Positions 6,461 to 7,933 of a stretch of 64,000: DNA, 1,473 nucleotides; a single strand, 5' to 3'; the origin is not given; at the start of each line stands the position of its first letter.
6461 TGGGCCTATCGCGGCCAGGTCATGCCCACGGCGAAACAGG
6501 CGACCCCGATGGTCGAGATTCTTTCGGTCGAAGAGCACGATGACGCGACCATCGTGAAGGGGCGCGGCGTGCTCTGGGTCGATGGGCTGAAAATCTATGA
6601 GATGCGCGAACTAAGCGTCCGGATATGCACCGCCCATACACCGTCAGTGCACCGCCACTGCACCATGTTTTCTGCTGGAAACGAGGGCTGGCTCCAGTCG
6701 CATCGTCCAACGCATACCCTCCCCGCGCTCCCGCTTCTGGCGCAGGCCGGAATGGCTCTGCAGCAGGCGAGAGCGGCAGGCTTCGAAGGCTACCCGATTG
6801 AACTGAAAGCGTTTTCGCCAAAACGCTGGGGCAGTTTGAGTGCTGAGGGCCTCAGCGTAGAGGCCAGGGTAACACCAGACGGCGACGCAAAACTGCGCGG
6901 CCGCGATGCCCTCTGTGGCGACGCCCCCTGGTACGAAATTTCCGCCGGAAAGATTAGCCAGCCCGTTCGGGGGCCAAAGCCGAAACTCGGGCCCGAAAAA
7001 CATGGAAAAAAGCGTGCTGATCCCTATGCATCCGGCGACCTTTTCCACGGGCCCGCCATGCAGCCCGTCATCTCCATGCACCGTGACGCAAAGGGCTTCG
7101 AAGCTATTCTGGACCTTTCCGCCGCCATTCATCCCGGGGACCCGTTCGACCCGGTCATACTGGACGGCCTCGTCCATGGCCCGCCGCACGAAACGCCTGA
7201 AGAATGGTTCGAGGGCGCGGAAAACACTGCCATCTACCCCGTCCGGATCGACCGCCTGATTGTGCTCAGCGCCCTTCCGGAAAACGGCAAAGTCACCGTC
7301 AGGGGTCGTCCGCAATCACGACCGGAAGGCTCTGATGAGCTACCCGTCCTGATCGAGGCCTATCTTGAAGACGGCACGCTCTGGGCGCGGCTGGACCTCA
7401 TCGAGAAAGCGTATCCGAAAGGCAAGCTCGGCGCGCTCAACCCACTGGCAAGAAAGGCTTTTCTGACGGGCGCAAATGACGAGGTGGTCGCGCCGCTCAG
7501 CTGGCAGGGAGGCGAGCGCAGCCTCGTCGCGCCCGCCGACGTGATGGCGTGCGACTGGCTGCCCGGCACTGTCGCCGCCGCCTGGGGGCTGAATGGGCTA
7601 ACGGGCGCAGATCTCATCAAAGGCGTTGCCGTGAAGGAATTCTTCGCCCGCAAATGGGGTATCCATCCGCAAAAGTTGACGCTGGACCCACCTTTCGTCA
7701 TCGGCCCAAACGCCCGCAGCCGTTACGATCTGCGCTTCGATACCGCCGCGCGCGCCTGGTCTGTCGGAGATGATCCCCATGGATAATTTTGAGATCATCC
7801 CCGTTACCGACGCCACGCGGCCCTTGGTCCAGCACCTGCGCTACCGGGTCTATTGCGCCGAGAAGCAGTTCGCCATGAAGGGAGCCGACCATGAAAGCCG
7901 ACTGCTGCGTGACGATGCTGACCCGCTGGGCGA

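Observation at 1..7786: PUFA-synthase-like assembly line with reshuffled domain order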

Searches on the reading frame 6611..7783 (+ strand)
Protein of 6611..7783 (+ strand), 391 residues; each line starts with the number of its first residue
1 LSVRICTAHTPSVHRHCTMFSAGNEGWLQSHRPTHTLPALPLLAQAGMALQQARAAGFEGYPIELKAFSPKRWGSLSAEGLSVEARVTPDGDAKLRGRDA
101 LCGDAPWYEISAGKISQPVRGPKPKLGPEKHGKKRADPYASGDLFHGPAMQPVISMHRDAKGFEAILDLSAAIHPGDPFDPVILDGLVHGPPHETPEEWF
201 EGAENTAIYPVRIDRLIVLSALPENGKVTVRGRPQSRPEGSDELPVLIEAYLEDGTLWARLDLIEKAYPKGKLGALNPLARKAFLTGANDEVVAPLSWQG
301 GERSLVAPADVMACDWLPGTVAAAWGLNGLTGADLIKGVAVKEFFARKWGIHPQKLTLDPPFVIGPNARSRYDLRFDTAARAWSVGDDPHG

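Call 10: search_protein_families(library=pfam, proteins=[window:6611-7783:+], max_evalue=1)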
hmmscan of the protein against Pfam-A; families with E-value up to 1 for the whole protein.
window:6611-7783:+ (391 aa): 0 families

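Call 11: search_protein_families(library=ncbifam, proteins=[window:6611-7783:+], max_evalue=0.1)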
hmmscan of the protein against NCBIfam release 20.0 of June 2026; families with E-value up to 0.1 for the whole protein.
window:6611-7783:+ (391 aa): 0 families

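Call 12: search_solved_structures(query=window:6611-7783:+, max_evalue=10, show_alignments=2)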
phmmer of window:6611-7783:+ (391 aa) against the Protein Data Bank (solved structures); distinct sequences matched with E-value up to 10: 0.

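Call 13: find_homologous_proteins(query=window:6611-7783:+, max_evalue=0.001)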
Query window:6611-7783:+ (391 aa): 3 proteins with E <= 0.001 among 7373 candidates.
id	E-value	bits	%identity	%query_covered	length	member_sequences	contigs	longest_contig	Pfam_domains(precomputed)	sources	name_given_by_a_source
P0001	1.4e-61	227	48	60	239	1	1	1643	-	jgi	-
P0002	1.0e-50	191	36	98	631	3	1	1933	PF21089.4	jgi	jgi:predicted GNAT family N-acyltransferase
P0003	9.9e-20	89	31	57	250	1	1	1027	-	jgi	jgi:hypothetical protein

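Call 19: find_related_loci(query=window:6611-7783:+, collection=genome_contigs, flank=10000)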
Query window:6611-7783:+ (391 aa) in genome_contigs; peptide patterns used: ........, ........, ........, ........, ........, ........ (x = any residue, [..] = any of these).
45 stretches matched a pattern; 3 encode a relative of the query (tblastn E <= 1e-3); 3 distinct loci.
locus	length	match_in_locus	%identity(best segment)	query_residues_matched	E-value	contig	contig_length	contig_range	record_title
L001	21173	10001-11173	91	1-391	0e+0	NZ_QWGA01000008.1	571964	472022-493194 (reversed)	Henriciella algicola strain CCUG67844 CCUG67844_S11, whole genome shotgun sequence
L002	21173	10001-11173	87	1-391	0e+0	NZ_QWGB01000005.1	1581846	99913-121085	Henriciella barbarensis strain CCUG66934 CCUG66934_S6, whole genome shotgun sequence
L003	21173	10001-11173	85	1-391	0e+0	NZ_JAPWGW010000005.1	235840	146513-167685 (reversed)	Henriciella marina strain G21632-S1 NODE_5_length_235840_cov_132.919, whole genome shotgun sequence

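Call 24: search_protein_families(library=pfam, proteins=[L001:203-2359:+, L001:2455-3861:+, L001:11160-11747:+], max_evalue=0.01)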
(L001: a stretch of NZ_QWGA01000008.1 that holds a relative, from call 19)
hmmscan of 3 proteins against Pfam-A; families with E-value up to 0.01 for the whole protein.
L001:203-2359:+ (719 aa): 2 families
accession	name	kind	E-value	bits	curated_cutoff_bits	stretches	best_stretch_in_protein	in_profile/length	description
PF00698.26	Acyl_transf_1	-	4.7e-37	128.6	32.7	1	2-291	5-280/319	Acyl transferase domain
PF00550.31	PP-binding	-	6.5e-24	84.4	20.8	2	650-717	2-66/67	Phosphopantetheine attachment site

L001:2455-3861:+ (469 aa): 3 families
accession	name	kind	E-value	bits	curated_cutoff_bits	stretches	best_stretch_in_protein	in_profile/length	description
PF08659.16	KR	-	4.8e-35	121.5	22.6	1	195-417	3-179/180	KR domain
PF00106.31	adh_short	-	2e-15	57.2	26.6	1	274-388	34-152/195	short chain dehydrogenase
PF13561.12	adh_short_C2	-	1.1e-10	41.9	27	1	275-392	31-150/236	Enoyl-(Acyl carrier protein) reductase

L001:11160-11747:+ (196 aa): 3 families
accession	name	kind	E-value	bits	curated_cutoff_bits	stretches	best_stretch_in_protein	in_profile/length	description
PF21926.2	FeeM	-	1e-10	42.1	27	1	21-165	3-149/158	N-acyl amino acid synthase FeeM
PF13527.13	Acetyltransf_9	-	1.3e-06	28.9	25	1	30-154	23-126/127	Acetyltransferase (GNAT) domain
PF13444.12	Acetyltransf_5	-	0.0021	19.1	22.4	1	23-116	1-97/102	Acetyltransferase (GNAT) domain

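Call 33: predict_structure(alignment_id=A1)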
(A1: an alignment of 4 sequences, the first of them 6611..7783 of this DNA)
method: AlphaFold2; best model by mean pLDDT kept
length: 391 residues; sequences in the alignment: 4
mean_pLDDT: 46.4   pTM: 0.46
mean pLDDT of the five models: 46.4, 46.1, 46.1, 45.4, 45.3
residues with pLDDT >= 90: 0; 70-90: 52; 50-70: 110; < 50: 229
segments of 3 or more residues with pLDDT < 50: 1-152, 190-197, 288-332, 347-352, 377-391
pLDDT, mean of each block of 10 residues (from residue 1): 29 28 32 28 38 38 29 24 26 27 31 22 24 30 30 59 71 59 56 49 61 64 76 79 81 84 70 58 55 38 41 42 41 52 51 53 54 51 30 26
secondary structure, 60 per line:
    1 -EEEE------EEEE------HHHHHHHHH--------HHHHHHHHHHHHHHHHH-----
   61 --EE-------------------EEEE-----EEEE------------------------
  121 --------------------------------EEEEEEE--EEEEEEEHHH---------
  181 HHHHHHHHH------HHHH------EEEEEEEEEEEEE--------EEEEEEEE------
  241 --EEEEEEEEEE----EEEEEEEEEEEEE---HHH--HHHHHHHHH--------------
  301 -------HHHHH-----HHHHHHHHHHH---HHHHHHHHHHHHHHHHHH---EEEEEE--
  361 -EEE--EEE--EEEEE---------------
elements in order: E2-5 E12-15 H22-30 H39-55 E84-87 E93-96 E153-159 E162-168 H181-189 H196-199 E206-218 E227-234 E243-252 E257-269 H278-286 H308-312 H318-328 H332-349 E353-358 E362-364 E367-369 E372-376
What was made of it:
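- Tried and rejected: With a 4-sequence alignment it was unusable (pLDDT 46, call 33).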

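Call 35: search_protein_representatives(alignment_id=A1)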
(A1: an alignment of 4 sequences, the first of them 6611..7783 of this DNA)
Query: 4 sequences, 428 profile positions. Proteins with E-value up to 0.001 (for the whole library): 883; up to 1e-10: 468; up to 1e-30: 329. The best 150 are listed.
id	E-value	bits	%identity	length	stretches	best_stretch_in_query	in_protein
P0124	3.2e-156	536.9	-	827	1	2-428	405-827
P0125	4.2e-141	487.1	-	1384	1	1-423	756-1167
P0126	4.6e-132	457.3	-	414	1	17-423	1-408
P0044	5.2e-132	457.2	-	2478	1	1-423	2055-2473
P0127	6.3e-118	410.8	-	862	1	2-424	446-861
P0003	2.1e-110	385.9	-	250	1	17-262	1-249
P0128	4.3e-98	345.4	-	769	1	1-416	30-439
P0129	2.8e-94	332.8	-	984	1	6-395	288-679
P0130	1.9e-92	326.8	-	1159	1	4-407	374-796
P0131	2.4e-91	323.2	-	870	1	11-404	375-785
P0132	8.6e-90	318.1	-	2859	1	3-401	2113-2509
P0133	9.9e-89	314.6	-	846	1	4-398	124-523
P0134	2.9e-87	309.7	-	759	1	5-398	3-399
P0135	3.6e-85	302.8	-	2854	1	1-422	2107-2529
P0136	1.8e-84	300.5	-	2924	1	2-404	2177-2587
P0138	3.2e-84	299.7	-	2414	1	1-403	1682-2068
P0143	2.5e-81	290.2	-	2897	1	2-422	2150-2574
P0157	1.2e-77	278.1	-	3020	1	3-393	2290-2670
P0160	7.4e-77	275.4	-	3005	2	53-407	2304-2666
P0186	1.0e-71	258.5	-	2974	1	2-400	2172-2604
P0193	7.1e-71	255.7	-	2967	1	5-400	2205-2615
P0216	2.0e-67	244.3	-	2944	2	53-404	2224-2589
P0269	2.9e-59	217.5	-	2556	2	55-388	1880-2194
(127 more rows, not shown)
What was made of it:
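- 883 cluster representatives match the tail profile, 329 of them below 1e-30 (call 35).
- Tried and rejected: The exhaustive HMMER search found 883 (call 35).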

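Call 46: find_homologous_proteins(query=A2, max_evalue=1e-10)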
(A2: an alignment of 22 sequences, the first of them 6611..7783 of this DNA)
Query A2 (22 sequences) (391 aa, profile of the alignment): 3 proteins with E <= 1e-10 among 8000 candidates.
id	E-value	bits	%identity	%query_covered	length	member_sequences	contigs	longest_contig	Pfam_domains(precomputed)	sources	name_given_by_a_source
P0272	6.0e-120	419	29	84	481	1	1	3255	PF07977.20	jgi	jgi:hypothetical protein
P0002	1.0e-87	313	36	98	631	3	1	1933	PF21089.4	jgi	jgi:predicted GNAT family N-acyltransferase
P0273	2.7e-48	183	33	37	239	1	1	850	PF07977.20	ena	-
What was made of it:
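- Tried and rejected: It found only 3 proteins with the single sequence (call 13) and again 3 with the 22-sequence profile (call 46).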

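Call 59: search_solved_structures(query=A2, max_evalue=10, show_alignments=3)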
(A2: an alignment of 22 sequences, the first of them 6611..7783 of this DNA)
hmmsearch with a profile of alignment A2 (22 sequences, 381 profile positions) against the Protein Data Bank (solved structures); distinct sequences matched with E-value up to 10: 22.
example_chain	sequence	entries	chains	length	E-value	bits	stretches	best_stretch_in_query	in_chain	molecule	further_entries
3kg7_A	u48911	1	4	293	1.3e-10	44.2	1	9-222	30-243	CurH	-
7tzl_A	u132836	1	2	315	1.5e-08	37.3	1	7-218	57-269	3-oxoacyl-[acyl-carrier-protein] reductase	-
6mbh_A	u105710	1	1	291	1.9e-08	37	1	24-187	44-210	GphF Dehydratase 1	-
8qk4_A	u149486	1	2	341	5.1e-08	35.6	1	17-215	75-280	Polyketide synthase PksJ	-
6mbg_A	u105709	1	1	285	3.9e-07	32.7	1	35-187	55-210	GphF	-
6mbf_A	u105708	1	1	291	4.1e-07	32.6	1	35-187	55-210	GphF Dehydratase 1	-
6obv_A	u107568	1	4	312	4.6e-07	32.5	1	12-186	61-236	fluvirucin B1 DH domain from module 1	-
3kg9_A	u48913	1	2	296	1.1e-06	31.2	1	36-218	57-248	CurK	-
5tz5_A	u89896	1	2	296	1.3e-06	31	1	37-218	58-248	CurK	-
4ooc_A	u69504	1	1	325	1.9e-06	30.4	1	15-187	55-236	Phthiocerol synthesis polyketide synthase type I PpsC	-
6obt_A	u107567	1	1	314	3.5e-06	29.6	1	14-191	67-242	Borrelidin polyketide synthase, type I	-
3kg6_A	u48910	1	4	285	3.5e-06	29.5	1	35-234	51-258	CurF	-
5i0k_A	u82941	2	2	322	6.3e-06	28.7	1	28-187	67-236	Phthiocerol synthesis polyketide synthase type I PpsC | Phthiocerol/phenolphthiocerol synthesis polyketide synthase type I PpsC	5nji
5l84_A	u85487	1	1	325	6.5e-06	28.7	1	28-187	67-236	Phthiocerol synthesis polyketide synthase type I PpsC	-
5tz7_A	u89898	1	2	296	2.8e-05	26.6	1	36-218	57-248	CurK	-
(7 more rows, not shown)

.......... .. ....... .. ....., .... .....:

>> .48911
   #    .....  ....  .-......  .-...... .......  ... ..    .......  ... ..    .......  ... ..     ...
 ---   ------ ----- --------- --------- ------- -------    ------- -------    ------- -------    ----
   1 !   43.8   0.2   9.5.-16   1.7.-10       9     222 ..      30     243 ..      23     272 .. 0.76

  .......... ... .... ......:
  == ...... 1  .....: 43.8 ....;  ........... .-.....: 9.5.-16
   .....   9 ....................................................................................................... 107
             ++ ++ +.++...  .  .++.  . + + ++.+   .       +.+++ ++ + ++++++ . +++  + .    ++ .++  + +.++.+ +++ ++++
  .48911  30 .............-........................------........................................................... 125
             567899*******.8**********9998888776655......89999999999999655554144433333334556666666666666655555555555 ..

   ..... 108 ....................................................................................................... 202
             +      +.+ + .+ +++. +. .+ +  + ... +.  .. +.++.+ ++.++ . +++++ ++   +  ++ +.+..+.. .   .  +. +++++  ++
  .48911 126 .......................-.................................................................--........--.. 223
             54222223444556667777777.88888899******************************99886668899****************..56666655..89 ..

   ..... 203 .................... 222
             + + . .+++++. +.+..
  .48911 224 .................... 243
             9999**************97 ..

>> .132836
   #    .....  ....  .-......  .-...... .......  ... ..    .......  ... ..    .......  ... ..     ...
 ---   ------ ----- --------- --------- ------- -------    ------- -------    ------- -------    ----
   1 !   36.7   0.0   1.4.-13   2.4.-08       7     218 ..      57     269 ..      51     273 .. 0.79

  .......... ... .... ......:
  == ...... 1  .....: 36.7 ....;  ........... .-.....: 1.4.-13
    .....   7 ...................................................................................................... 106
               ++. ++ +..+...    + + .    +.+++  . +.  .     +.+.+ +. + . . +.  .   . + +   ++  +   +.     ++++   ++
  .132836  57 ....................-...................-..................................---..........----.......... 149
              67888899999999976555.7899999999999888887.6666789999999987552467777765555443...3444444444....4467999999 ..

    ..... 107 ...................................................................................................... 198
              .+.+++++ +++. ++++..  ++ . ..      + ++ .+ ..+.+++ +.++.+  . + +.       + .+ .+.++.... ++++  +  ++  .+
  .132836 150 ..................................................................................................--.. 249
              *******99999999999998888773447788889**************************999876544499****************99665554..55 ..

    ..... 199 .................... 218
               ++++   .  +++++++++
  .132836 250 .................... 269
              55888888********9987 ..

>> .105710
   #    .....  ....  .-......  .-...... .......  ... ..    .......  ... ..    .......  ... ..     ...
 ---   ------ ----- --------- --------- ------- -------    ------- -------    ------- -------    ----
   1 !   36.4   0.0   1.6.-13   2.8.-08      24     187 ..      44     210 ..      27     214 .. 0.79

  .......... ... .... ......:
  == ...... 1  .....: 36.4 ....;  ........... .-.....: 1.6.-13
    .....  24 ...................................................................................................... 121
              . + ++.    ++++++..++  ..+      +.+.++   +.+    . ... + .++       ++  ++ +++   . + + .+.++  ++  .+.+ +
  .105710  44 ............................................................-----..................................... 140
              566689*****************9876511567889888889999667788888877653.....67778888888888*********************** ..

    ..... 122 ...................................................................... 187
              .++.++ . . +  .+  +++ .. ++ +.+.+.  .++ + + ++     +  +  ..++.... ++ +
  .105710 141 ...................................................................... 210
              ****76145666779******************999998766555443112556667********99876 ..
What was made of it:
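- Checked: A profile of its family hits PKS DH structures (CurH 1e-10, call 59).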

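Call 61: predict_structure(alignment_id=A2)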
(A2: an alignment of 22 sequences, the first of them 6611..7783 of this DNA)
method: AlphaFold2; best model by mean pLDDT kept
length: 391 residues; sequences in the alignment: 22
mean_pLDDT: 86.7   pTM: 0.85
mean pLDDT of the five models: 86.7, 84.9, 84.8, 82.3, 82.1
residues with pLDDT >= 90: 201; 70-90: 158; 50-70: 19; < 50: 13
segments of 3 or more residues with pLDDT < 50: 1-10, 389-391
pLDDT, mean of each block of 10 residues (from residue 1): 37 73 84 92 96 92 96 87 94 93 84 95 87 84 89 95 96 90 96 93 93 97 95 93 96 95 95 87 85 78 86 89 88 89 84 75 68 77 63 33
secondary structure, 60 per line:
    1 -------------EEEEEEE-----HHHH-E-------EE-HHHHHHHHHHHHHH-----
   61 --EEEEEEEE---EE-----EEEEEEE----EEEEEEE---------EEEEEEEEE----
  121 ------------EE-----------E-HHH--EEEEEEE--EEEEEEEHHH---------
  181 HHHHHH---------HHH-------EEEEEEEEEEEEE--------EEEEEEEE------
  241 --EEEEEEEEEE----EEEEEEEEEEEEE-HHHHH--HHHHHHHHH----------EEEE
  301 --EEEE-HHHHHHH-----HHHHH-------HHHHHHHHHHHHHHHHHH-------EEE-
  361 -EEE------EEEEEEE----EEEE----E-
elements in order: E14-20 H26-29 H42-55 E63-70 E81-87 E92-98 E108-116 E153-159 E162-168 H181-186 E206-218 E227-234 E243-252 E257-269 H271-275 H278-286 E297-300 E303-306 H308-314 H320-324 H332-349 E357-359 E362-364 E371-377 E382-385
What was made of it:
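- Tried and rejected: It was repeated with 22 diverse sequences (call 61).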

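Call 63: fold_search(model_id=the predicted structure, library=pdb)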
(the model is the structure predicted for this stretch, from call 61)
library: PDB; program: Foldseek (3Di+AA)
matches with E <= 10: 1683; with E <= 0.001: 220
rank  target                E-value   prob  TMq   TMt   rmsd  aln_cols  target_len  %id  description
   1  7tzl_B                1.4e-14  1.00  0.57  0.80   3.1       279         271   14  The DH dehydratase domain of AlnB (released 2023-02-22)
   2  7tzl_A                3.0e-14  1.00  0.55  0.77   3.1       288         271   13  The DH dehydratase domain of AlnB (released 2023-02-22)
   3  3kg7_C                8.5e-14  1.00  0.51  0.68   4.2       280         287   17  Dehydratase domain from CurH module of Curacin polyketide synthase (released 2010-01-19)
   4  3kg7_A                9.5e-14  1.00  0.53  0.71   4.1       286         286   16  Dehydratase domain from CurH module of Curacin polyketide synthase (released 2010-01-19)
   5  9x2b_A                1.7e-13  1.00  0.54  0.10   4.2       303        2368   19  Cryo-EM structure of PsoA in apo state (PsoA-PKS-II) (released 2026-04-08)
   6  3kg7_B                1.9e-13  1.00  0.53  0.71   4.1       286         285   17  Dehydratase domain from CurH module of Curacin polyketide synthase (released 2010-01-19)
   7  9x2a_A                2.0e-13  1.00  0.54  0.10   4.7       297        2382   18  Cryo-EM structure of PsoA in cofactor bound state (PsoA-PKS-II) (released 2026-04-08)
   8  6mbh                  2.0e-13  1.00  0.50  0.66   4.7       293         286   14  GphF DH1 P1711L, L1744P variant: An isomerase-inactive variant of GphF DH1 (released 2018-09-19)
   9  3kg8_A                2.7e-13  1.00  0.54  0.71   4.6       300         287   11  Dehydratase domain from CurJ module of Curacin polyketide synthase (released 2010-01-19)
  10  3kg8_B                3.1e-13  1.00  0.53  0.72   4.4       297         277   12  Dehydratase domain from CurJ module of Curacin polyketide synthase (released 2010-01-19)
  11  7zsk_A                4.0e-13  1.00  0.50  0.14   5.2       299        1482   12  K3DAK4 bimodule core of BGC11 from Brevibacillus brevis. (released 2022-09-21)
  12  6mbg                  5.0e-13  1.00  0.53  0.71   4.4       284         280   14  GphF Dehydratase P1711L variant for improved crystallization (released 2018-09-19)
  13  7zmf_B                6.6e-13  1.00  0.50  0.69   5.2       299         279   13  Dehydratase domain of module 3 from Brevibacillus Brevis orphan BGC11 (released 2022-09-21)
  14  5tz6_A                7.0e-13  1.00  0.55  0.72   4.7       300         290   12  Crystal Structure of CurJ Dehydratase H978F Inactive Mutant In Complex with Compound 21 (released 2017-01-11)
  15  9x29_B                7.4e-13  1.00  0.53  0.18   4.7       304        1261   18  Cryo-EM structure of PsoA in cofactor bound state (PsoA-PKS-I) (released 2026-04-08)
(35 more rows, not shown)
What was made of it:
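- On Myxobacterial-type Pfa3 (KS-CLF-AT-DH-DH-[DH4]-AGPAT): Calls 59, 61, 63.
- On PKS-type (double-hotdog) dehydratase: Foldseek matches AlnB, CurH, GphF and CurJ DHs at E about 1e-14, TM 0.66-0.80 (calls 61, 63).
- Checked: An AlphaFold model (pLDDT 86.7, call 61) superposes on PKS DH double hotdogs (AlnB, CurH, GphF, CurJ; E about 1e-14, TM 0.66-0.80 relative to the target, call 63).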

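Call 74: list_cluster_members(proteins=[P0132, P0135, P0136, P0143, P0157, P0160, P0186, P0193, P0216, P0138])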
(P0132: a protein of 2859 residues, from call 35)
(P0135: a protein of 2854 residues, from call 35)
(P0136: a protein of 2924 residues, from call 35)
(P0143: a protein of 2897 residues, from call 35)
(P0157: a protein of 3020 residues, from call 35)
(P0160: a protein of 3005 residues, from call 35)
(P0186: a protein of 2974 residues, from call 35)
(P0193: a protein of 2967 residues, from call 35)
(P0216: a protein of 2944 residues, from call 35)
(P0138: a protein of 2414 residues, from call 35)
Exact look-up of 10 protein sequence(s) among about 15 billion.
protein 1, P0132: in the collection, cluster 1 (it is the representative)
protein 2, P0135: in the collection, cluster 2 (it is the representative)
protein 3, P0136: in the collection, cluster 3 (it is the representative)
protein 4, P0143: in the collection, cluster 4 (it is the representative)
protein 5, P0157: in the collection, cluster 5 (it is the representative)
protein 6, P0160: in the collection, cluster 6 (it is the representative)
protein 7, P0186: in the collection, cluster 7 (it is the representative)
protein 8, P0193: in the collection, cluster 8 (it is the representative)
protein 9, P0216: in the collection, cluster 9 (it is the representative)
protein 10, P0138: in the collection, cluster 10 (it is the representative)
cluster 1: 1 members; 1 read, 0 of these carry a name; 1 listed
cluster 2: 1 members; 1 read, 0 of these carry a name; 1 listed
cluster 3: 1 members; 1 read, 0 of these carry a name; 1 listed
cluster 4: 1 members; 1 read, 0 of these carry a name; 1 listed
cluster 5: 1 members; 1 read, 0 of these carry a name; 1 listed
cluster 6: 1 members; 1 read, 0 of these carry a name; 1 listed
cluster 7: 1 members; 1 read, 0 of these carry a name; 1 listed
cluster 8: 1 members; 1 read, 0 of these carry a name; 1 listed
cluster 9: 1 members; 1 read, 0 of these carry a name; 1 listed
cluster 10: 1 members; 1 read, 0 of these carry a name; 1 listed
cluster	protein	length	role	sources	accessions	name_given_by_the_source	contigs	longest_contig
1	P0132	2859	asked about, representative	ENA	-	-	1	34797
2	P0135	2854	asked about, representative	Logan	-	-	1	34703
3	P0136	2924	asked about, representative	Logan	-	-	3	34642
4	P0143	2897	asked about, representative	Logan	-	-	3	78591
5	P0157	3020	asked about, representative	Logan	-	-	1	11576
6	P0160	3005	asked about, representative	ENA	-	-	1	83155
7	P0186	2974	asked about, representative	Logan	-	-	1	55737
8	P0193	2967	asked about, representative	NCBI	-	-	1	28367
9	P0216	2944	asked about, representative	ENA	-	-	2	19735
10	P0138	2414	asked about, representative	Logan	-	-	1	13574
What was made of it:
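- Tried and rejected: Cluster look-up gave no names (call 74).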
